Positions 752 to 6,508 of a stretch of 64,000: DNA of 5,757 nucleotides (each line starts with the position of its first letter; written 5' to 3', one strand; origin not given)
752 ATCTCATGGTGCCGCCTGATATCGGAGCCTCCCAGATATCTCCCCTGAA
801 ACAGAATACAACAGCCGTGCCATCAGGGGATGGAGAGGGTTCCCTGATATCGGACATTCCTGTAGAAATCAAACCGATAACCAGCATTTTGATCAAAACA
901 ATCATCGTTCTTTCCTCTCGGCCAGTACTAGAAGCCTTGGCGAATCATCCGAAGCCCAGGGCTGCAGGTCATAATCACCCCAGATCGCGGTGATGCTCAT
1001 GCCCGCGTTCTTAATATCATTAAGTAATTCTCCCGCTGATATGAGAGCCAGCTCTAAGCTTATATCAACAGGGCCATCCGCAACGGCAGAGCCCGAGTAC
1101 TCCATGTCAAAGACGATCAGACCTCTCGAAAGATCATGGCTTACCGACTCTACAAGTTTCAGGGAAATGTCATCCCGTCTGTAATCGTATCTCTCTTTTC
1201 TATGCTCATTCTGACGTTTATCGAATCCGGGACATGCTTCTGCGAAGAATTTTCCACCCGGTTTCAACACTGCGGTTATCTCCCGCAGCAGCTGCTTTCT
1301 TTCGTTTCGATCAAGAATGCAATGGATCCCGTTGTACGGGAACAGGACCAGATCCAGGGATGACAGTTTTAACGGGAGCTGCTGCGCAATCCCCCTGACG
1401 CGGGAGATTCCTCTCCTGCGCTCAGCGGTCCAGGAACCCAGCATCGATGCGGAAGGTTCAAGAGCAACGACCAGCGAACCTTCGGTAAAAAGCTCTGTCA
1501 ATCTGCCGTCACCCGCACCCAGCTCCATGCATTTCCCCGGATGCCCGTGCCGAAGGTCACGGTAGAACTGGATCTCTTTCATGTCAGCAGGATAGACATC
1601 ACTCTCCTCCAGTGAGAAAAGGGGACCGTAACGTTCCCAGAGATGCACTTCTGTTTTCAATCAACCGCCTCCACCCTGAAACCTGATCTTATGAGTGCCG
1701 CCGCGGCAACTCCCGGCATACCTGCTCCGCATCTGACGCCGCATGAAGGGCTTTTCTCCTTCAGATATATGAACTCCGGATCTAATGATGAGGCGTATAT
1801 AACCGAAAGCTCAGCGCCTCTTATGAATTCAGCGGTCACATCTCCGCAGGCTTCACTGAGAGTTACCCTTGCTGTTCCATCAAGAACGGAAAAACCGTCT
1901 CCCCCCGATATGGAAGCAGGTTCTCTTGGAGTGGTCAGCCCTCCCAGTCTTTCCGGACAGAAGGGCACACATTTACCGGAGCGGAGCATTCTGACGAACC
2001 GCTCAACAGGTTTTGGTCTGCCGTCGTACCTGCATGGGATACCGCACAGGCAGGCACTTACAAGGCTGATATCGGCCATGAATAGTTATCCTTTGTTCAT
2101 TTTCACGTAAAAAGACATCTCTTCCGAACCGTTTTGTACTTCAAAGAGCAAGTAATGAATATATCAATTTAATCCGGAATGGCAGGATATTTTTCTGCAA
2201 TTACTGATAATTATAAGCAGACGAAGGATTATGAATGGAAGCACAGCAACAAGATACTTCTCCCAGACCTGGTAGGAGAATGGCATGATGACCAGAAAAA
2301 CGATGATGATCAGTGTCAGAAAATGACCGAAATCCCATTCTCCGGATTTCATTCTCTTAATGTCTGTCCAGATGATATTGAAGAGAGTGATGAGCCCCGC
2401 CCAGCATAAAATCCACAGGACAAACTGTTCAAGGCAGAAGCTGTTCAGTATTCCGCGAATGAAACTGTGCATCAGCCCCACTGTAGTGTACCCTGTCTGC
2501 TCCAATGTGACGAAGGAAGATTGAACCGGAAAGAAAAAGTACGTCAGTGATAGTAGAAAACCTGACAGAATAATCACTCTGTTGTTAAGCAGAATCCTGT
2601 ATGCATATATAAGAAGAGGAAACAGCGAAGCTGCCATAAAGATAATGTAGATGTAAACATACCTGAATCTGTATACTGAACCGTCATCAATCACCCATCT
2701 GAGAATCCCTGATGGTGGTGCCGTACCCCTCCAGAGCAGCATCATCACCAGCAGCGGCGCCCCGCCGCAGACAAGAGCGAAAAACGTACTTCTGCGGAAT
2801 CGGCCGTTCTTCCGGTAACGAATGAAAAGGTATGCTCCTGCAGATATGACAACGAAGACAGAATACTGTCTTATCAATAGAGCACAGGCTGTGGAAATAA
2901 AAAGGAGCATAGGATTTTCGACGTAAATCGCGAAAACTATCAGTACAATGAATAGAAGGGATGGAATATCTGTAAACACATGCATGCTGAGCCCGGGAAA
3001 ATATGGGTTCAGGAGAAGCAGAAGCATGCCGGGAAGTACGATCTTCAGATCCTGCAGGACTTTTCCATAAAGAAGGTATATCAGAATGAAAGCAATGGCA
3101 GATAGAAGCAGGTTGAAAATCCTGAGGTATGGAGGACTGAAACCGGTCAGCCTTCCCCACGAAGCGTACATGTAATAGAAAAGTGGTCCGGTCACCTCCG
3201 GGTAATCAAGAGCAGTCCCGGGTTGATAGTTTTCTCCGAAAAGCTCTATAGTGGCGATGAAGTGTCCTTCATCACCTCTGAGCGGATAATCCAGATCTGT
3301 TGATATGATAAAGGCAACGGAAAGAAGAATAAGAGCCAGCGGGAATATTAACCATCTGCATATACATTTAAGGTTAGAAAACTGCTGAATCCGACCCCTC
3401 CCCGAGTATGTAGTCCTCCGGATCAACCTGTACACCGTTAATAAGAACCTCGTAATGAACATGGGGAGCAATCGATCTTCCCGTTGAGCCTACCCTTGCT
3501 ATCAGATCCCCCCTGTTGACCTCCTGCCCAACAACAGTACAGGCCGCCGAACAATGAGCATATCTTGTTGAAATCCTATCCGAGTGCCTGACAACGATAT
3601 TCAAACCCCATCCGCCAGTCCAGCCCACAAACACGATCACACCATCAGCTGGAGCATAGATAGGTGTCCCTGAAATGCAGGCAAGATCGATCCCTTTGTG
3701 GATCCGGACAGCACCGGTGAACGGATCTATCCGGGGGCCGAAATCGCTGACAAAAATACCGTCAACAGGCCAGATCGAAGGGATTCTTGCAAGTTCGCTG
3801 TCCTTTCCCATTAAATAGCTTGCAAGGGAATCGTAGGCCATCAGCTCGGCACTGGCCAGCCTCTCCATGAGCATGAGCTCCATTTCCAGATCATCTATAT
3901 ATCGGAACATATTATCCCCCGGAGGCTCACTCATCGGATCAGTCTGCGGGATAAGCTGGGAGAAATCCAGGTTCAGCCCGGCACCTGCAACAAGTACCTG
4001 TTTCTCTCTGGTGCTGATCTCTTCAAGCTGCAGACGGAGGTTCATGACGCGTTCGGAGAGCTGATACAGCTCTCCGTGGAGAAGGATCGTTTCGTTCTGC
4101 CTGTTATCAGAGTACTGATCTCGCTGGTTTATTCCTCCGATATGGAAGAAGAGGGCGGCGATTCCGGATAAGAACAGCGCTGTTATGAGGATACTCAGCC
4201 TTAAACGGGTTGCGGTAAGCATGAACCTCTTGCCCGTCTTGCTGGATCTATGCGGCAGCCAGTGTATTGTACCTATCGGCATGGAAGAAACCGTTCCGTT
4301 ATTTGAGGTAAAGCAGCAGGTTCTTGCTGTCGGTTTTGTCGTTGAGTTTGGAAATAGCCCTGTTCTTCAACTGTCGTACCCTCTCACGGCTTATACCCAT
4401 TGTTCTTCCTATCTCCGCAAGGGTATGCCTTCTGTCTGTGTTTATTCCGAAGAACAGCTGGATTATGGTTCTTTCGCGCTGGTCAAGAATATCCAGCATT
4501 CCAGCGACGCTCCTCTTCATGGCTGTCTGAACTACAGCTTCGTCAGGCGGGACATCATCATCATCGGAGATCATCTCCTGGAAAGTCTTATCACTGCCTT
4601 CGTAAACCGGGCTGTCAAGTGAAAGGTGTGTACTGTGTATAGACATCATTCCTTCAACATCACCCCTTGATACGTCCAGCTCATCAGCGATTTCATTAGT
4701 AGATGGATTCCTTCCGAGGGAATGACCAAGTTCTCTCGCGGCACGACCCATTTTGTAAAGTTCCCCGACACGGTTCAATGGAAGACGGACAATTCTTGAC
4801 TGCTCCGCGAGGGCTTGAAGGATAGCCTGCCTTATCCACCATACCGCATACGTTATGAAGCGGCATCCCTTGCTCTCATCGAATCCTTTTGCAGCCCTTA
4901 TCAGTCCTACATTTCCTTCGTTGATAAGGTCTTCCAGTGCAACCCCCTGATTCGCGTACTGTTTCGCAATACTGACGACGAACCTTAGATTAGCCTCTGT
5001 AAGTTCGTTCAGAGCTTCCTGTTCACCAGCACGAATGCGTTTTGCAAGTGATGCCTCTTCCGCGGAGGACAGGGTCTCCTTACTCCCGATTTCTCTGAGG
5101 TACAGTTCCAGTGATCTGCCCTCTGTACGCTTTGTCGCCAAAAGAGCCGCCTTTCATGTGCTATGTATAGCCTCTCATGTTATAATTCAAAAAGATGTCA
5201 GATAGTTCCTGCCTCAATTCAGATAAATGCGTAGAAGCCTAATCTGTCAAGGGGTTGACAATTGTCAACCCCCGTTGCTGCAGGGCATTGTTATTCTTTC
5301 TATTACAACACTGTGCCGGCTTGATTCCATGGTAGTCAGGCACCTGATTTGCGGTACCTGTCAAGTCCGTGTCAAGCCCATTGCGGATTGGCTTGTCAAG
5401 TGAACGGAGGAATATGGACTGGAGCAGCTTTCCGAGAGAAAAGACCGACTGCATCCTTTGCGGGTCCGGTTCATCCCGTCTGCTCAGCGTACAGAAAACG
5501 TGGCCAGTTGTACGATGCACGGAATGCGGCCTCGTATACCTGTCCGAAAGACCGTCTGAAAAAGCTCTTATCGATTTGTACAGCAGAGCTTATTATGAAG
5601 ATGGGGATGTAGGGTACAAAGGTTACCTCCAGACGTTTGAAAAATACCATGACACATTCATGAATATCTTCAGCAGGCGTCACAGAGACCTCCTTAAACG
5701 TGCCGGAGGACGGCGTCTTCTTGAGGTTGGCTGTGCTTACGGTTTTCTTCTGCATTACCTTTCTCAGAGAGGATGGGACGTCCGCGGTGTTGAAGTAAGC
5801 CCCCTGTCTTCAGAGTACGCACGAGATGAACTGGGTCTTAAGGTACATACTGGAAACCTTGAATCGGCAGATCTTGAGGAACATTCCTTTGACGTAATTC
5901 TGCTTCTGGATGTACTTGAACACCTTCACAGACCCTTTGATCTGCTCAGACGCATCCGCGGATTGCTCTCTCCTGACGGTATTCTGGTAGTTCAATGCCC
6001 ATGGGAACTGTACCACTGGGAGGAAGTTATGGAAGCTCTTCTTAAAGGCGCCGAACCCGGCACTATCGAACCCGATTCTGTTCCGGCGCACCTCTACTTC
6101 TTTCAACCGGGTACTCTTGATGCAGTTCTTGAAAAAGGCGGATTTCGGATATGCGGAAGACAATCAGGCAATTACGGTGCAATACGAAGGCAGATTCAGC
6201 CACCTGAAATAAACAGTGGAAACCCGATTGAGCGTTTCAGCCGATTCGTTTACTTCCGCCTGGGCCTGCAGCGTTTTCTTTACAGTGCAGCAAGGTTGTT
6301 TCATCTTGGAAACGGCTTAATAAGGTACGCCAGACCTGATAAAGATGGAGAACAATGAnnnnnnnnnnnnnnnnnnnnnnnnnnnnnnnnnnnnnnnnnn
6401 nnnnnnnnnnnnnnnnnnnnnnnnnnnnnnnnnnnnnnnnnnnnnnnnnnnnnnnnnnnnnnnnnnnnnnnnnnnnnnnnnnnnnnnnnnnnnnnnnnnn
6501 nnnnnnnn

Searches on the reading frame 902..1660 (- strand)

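Call 93: search_protein_families(library=pfam, proteins=[window:902-1660:-], max_evalue=0.01)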
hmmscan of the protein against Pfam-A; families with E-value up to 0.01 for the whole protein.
window:902-1660:- (252 aa): 4 families
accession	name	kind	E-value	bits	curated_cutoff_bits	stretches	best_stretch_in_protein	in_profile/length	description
PF08241.18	Methyltransf_11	-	8.6e-12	46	21.2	1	46-139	2-94/95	Methyltransferase domain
PF13649.12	Methyltransf_25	-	6.2e-11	43.3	27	1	45-136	2-97/97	Methyltransferase domain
PF08242.18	Methyltransf_12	-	1.1e-07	32.9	30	1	45-138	1-98/98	Methyltransferase domain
PF13847.12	Methyltransf_31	-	0.0083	16.3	27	0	43-144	6-113/145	Methyltransferase domain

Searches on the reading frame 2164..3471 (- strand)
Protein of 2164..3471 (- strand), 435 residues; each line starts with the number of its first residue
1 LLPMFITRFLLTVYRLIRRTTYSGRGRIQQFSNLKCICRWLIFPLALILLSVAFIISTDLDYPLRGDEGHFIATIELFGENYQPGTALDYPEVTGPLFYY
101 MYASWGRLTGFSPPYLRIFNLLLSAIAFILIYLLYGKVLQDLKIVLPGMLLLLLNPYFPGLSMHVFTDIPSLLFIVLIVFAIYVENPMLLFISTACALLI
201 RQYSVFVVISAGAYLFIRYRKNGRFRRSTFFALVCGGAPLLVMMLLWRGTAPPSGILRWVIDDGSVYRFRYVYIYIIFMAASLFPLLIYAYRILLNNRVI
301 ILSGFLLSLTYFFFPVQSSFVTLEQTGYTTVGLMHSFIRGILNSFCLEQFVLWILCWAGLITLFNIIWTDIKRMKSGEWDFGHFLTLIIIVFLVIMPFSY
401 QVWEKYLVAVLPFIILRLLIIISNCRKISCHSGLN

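Call 93: search_protein_families(library=pfam, proteins=[window:2164-3471:-], max_evalue=0.01)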
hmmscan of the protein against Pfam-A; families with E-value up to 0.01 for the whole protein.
window:2164-3471:- (435 aa): 1 family
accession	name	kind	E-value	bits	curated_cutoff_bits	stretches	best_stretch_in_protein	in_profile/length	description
PF13231.12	PMT_2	-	1.2e-06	29.3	26.1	1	95-247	3-160/160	Dolichyl-phosphate-mannose-protein mannosyltransferase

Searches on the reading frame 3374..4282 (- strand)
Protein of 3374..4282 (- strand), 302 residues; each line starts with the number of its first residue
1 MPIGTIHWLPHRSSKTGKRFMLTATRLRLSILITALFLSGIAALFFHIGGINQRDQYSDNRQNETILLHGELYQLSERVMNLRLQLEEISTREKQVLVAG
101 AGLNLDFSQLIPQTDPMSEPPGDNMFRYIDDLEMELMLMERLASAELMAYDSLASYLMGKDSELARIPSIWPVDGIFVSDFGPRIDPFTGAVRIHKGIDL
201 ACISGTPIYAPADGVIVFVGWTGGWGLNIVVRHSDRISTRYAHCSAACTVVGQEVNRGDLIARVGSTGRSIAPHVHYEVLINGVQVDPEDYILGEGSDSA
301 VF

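Call 93: search_protein_families(library=pfam, proteins=[window:3374-4282:-], max_evalue=0.01)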
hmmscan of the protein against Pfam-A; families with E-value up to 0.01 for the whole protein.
window:3374-4282:- (302 aa): 1 family
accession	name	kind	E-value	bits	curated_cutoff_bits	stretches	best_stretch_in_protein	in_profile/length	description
PF01551.29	Peptidase_M23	-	3.9e-30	104.3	28.7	1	194-288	2-96/96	Peptidase family M23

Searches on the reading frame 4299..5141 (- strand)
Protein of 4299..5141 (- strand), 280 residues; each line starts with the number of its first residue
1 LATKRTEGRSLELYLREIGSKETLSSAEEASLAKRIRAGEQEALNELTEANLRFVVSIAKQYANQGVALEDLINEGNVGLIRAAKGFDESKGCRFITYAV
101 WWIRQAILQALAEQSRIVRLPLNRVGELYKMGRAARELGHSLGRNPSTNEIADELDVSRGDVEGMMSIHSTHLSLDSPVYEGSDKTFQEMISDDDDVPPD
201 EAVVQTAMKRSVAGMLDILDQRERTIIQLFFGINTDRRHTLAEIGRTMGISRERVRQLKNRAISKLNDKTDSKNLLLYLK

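Call 23: search_protein_families(library=ncbifam, proteins=[window:4299-5141:-], max_evalue=0.00001)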
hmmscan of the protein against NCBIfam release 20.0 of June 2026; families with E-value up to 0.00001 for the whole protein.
window:4299-5141:- (280 aa): 48 families (the best 25 are shown)
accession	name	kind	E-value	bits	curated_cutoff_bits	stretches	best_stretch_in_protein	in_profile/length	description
TIGR02394.1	rpoS_proteo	equivalog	4.7e-77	259.3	378.7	1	6-274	10-278/285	RNA polymerase sigma factor RpoS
NF004207.0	PRK05657.1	equivalog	2.3e-76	257.3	394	1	11-273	58-320/329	RNA polymerase sigma factor RpoS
NF006666.0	PRK09210.1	equivalog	1.6e-75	254.8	572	1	12-279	102-369/370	RNA polymerase sigma factor RpoD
NF004208.0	PRK05658.1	equivalog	1.6e-74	252.1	555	1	41-279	391-629/631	RNA polymerase sigma factor RpoD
TIGR02997.1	Sig70-cyanoRpoD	subfamily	7.2e-74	248.7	384.5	1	41-266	73-297/298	RNA polymerase sigma factor, RpoD/SigA family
NF005920.0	PRK07921.1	subfamily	1.9e-69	234.2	464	1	19-276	68-324/328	RNA polymerase sigma factor SigB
TIGR02393.1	RpoD_Cterm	equivalog_domain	7.6e-69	231.9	354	1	44-279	2-237/238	RNA polymerase sigma factor RpoD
NF004561.0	PRK05901.1-3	equivalog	1.3e-66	225.9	582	1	42-279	299-536/537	RNA polymerase sigma factor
NF041931.2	MzaA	equivalog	6.2e-65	220.4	800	1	22-279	456-714/726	MZA anti-phage system associated sigma-70 family RNA polymerase sigma factor MzaA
NF004560.0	PRK05901.1-1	equivalog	8.4e-64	216.5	711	1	42-279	278-515/516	RNA polymerase sigma factor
NF005785.0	PRK07598.1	equivalog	3.2e-63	214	554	1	31-268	165-400/415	RNA polymerase sigma factor SigC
NF005643.0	PRK07406.1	equivalog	2.6e-62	211.1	500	1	41-274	159-391/397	RNA polymerase sigma factor RpoD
NF005642.0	PRK07405.1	subfamily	6.2e-60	203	524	1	28-270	69-309/318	RNA polymerase sigma factor SigD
NF004615.0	PRK05949.1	subfamily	7.6e-59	199.2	530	1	27-269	77-317/327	RNA polymerase sigma factor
NF004566.0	PRK05901.2-4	equivalog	4.8e-56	190.8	531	1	12-273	158-437/448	RNA polymerase sigma factor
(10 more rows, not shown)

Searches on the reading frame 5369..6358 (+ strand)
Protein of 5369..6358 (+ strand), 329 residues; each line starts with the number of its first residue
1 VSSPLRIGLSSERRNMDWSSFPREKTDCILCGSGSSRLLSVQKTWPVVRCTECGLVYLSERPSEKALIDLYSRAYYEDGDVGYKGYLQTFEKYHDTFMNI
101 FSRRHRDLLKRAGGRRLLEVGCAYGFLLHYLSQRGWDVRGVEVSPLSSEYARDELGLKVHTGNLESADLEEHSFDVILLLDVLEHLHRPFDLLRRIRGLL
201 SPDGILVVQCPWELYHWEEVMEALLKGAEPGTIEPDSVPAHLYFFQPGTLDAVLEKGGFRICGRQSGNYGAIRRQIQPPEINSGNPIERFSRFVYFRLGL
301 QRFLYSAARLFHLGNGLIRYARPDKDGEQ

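Call 93: search_protein_families(library=pfam, proteins=[window:5369-6358:+], max_evalue=0.01)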
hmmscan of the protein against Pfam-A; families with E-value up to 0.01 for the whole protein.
window:5369-6358:+ (329 aa): 9 families
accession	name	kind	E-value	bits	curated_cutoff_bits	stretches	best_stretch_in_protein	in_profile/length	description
PF13489.12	Methyltransf_23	-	3.4e-18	66.3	27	1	104-261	13-161/164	Methyltransferase domain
PF08241.18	Methyltransf_11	-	8.9e-17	62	21.2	1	118-208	1-95/95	Methyltransferase domain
PF08242.18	Methyltransf_12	-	7e-15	56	30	1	118-206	1-98/98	Methyltransferase domain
PF13649.12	Methyltransf_25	-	2.9e-12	47.5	27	1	118-204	2-97/97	Methyltransferase domain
PF13847.12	Methyltransf_31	-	4.9e-09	36.5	27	1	114-219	4-124/145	Methyltransferase domain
PF07021.18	MetW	-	1.3e-06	28.7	21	1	113-232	13-130/193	Methionine biosynthesis protein MetW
PF02353.26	CMAS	-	0.0001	22.1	27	1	108-211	57-167/273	Mycolic acid cyclopropane synthetase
PF08003.17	Methyltransf_9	-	0.0022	17.4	23.8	1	112-209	114-218/315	Protein of unknown function (DUF1698)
PF05401.17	NodS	-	0.0058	16.9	24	1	116-209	46-145/201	Nodulation protein S (NodS)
